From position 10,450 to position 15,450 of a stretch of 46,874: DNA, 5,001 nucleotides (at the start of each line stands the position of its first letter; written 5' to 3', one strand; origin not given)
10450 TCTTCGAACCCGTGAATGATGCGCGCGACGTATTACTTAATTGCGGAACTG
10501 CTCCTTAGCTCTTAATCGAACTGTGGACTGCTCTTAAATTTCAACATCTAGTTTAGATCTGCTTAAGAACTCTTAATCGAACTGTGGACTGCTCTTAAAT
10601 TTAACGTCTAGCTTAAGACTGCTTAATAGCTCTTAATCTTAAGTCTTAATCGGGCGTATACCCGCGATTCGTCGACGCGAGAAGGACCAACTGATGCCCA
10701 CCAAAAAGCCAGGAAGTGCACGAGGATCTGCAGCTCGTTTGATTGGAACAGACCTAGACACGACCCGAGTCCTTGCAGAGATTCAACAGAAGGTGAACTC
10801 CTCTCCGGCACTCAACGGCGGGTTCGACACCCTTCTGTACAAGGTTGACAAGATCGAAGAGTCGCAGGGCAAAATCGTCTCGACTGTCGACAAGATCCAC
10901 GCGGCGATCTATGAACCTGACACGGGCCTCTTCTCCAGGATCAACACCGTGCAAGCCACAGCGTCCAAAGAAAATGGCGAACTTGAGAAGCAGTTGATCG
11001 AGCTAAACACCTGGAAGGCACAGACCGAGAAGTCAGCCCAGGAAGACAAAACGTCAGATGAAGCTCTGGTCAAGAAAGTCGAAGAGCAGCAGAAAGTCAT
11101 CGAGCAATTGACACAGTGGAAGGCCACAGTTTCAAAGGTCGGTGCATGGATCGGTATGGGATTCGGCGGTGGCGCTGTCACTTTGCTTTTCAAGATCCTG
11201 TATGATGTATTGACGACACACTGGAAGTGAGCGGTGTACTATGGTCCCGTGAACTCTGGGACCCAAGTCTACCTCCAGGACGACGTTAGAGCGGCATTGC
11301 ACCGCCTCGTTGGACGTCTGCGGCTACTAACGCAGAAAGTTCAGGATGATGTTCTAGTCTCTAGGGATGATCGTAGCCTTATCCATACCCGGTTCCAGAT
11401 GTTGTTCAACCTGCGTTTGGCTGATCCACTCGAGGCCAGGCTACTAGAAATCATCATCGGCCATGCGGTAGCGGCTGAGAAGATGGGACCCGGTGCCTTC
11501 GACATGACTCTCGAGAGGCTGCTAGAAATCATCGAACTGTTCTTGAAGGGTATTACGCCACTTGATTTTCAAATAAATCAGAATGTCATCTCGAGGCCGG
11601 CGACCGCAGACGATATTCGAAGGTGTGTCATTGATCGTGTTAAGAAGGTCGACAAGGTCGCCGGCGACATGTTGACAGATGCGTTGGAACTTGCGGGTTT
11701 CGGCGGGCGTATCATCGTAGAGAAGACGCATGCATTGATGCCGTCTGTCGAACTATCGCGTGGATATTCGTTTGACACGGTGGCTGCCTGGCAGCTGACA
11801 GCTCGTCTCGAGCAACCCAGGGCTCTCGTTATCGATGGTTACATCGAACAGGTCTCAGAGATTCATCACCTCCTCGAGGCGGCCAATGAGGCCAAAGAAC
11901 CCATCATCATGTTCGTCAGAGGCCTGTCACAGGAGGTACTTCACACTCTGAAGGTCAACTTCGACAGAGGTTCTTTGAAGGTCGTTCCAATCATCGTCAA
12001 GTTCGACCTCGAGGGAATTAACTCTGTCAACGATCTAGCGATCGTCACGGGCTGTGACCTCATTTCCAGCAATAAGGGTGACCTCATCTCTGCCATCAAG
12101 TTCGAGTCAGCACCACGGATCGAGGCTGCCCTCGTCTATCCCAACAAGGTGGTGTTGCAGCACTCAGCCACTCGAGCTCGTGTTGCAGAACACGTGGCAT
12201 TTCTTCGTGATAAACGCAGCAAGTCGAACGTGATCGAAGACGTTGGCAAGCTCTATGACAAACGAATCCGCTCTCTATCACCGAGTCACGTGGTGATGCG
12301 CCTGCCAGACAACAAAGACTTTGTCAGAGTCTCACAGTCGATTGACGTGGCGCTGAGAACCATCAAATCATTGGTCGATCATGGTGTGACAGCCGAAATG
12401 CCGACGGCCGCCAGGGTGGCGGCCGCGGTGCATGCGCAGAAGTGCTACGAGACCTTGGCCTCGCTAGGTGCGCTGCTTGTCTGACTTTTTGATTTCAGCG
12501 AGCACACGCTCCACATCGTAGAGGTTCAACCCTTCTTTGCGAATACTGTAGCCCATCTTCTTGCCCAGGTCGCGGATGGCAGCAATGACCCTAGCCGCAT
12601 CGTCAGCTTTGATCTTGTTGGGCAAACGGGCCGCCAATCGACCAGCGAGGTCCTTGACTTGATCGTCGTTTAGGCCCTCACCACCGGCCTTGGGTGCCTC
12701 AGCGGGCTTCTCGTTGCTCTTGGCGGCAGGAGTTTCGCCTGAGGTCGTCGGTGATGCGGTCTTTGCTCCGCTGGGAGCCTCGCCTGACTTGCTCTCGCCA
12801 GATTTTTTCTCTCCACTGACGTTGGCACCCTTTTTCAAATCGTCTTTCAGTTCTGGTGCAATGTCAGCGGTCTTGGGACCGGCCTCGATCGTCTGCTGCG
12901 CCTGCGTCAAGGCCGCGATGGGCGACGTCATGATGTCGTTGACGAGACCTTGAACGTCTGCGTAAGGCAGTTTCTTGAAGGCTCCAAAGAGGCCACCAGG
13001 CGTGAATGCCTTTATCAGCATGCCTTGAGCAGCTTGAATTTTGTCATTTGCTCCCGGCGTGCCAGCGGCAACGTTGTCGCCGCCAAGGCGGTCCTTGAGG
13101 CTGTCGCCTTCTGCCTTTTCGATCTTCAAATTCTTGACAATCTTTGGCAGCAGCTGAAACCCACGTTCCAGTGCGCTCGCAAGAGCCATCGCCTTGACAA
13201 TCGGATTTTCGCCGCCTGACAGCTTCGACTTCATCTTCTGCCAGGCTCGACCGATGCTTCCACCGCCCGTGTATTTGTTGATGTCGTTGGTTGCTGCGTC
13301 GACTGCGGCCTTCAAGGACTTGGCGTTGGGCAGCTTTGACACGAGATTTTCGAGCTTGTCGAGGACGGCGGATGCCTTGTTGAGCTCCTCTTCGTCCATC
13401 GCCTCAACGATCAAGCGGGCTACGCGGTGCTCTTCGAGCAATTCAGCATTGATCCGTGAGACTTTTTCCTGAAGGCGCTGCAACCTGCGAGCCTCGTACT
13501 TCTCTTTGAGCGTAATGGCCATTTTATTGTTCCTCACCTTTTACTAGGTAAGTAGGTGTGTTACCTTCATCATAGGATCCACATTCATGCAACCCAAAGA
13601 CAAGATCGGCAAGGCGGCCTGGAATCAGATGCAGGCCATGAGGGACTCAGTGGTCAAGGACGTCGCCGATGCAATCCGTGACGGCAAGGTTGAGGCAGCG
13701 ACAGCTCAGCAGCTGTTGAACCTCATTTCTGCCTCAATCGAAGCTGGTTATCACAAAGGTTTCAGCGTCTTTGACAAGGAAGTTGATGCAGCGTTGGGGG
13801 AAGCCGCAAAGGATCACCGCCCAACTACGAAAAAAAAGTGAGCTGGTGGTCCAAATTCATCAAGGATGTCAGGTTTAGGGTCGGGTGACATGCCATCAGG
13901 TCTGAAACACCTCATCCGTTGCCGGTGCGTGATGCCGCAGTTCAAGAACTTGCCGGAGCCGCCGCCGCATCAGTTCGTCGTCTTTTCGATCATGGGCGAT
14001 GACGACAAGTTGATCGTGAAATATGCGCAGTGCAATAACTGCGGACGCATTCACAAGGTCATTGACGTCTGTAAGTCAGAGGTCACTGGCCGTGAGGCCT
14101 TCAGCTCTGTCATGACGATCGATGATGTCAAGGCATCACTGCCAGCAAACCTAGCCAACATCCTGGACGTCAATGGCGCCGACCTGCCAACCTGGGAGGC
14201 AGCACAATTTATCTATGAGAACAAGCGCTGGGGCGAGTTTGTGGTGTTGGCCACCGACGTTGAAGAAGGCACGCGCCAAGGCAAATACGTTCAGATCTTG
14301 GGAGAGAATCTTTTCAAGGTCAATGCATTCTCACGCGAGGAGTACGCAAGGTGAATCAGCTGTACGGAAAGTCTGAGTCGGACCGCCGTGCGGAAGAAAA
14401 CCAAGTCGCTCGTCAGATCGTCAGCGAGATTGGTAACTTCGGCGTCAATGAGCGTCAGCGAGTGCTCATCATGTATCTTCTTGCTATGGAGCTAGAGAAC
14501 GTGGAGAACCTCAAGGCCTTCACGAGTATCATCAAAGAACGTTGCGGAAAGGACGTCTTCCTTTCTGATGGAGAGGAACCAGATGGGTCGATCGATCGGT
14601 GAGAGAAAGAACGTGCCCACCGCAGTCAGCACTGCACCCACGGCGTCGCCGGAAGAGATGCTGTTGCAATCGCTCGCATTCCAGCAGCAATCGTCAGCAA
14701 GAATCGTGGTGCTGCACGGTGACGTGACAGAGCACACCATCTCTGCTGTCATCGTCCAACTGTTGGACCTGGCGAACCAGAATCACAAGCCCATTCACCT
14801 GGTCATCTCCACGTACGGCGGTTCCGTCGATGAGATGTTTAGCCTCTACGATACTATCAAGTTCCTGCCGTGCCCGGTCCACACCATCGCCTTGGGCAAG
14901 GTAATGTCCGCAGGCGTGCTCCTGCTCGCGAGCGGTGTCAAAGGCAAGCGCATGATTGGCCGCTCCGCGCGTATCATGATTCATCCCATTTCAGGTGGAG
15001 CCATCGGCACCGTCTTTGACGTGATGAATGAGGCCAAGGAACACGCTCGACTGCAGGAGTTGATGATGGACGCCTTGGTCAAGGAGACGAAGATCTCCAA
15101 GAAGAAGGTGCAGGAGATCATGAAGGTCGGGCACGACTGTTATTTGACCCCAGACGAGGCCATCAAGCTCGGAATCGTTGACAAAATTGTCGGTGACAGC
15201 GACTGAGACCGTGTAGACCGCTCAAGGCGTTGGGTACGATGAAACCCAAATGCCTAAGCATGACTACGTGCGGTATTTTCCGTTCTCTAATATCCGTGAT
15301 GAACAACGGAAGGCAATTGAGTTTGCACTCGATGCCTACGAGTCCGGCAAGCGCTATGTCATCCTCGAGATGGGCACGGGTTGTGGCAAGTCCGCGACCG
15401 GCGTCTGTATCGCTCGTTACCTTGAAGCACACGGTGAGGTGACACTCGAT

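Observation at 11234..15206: Truncated, probably ATPase-dead GroEL-like chaperonin next to a ClpP-like protease in a block of unknown genes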

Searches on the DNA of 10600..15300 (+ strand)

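Call 5: search_dna_similar(query=window:10600-15300:+, collection=phages, mode=near, max_rows=20)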
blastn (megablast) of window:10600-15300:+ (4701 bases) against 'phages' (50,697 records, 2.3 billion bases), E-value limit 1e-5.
No match.
